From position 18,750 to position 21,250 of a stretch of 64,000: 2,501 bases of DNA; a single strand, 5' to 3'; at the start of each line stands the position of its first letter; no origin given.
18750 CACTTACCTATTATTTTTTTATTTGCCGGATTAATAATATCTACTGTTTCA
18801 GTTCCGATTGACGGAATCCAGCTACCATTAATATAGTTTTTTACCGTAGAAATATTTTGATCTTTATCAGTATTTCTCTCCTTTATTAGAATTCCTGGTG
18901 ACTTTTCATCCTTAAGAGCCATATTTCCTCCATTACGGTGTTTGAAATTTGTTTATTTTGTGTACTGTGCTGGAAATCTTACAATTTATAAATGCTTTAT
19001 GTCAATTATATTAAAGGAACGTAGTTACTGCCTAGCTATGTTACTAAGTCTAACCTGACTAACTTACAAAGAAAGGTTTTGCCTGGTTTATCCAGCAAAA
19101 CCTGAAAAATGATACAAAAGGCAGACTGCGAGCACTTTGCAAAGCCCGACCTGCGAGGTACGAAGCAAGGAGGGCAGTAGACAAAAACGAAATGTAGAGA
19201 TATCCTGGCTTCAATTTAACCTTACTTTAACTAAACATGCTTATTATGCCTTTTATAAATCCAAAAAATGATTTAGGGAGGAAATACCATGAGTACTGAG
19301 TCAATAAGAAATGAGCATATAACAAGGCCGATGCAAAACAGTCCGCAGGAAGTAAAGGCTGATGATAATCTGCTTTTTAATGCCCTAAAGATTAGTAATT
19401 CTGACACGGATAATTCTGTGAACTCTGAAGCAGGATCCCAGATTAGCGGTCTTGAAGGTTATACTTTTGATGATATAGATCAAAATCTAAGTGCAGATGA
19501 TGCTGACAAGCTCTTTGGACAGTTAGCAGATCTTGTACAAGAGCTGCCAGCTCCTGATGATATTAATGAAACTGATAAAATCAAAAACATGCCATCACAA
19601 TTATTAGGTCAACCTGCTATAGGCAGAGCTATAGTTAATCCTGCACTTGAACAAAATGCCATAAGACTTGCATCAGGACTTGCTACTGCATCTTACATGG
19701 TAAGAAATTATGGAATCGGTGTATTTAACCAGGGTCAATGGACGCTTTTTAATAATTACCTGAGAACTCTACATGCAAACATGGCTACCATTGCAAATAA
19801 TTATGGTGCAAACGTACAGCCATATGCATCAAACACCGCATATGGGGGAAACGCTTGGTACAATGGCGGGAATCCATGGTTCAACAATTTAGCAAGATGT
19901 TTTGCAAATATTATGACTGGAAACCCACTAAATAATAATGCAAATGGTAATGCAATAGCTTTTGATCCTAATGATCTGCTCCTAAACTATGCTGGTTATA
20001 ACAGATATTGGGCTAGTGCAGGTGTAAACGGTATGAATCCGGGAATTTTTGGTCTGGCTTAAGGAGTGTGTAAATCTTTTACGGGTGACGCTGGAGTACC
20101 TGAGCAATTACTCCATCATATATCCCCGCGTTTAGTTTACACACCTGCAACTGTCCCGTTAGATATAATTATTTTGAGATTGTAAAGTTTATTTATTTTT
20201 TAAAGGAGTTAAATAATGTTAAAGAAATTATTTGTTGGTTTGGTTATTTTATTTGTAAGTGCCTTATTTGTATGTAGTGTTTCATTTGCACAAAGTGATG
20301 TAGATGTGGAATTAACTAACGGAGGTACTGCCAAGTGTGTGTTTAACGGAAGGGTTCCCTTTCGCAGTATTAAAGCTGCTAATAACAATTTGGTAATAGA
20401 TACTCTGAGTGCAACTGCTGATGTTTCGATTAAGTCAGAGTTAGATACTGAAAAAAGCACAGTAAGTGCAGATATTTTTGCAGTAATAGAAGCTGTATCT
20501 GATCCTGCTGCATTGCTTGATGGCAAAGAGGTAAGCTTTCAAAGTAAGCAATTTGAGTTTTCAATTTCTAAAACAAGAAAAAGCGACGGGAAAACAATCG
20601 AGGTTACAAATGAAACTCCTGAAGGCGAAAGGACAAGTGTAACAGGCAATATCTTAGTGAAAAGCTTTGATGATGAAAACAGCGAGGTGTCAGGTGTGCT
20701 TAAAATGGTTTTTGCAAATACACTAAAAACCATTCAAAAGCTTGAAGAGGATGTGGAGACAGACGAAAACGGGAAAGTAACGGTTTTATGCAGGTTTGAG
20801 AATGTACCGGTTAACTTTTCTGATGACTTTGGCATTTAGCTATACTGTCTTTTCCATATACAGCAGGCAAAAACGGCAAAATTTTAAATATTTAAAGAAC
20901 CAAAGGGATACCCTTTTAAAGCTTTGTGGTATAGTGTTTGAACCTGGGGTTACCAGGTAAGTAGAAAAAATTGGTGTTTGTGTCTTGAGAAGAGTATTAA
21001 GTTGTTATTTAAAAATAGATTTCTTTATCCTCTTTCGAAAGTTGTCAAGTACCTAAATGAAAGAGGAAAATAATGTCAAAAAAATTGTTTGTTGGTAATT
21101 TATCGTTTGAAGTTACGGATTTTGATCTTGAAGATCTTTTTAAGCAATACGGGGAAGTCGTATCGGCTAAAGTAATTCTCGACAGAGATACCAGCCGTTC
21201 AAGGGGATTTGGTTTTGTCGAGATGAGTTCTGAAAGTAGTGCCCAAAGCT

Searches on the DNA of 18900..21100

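Call 12: search_rna_families(source=window, start=18900, end=21100, threshold=evalue, max_evalue=5)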
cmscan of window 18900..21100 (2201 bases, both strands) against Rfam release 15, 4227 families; matches with E-value up to 5: 3.
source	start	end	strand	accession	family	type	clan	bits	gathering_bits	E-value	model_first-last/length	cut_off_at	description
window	20632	20746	-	RF01094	RF_site6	Cis-reg; frameshift_element;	-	24.8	90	0.6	1-118/118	no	Polymerase ribosomal frameshift site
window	20665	20748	+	RF00476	snosnR61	Gene; snRNA; snoRNA; CD-box;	CL00051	20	45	4.8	1-85/85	no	Small nucleolar RNA snR61/Z1/Z11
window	20416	20442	-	RF01933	bxd_5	Gene; lncRNA;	-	14.4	50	2.6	28-57/57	no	Bithoraxoid conserved region 5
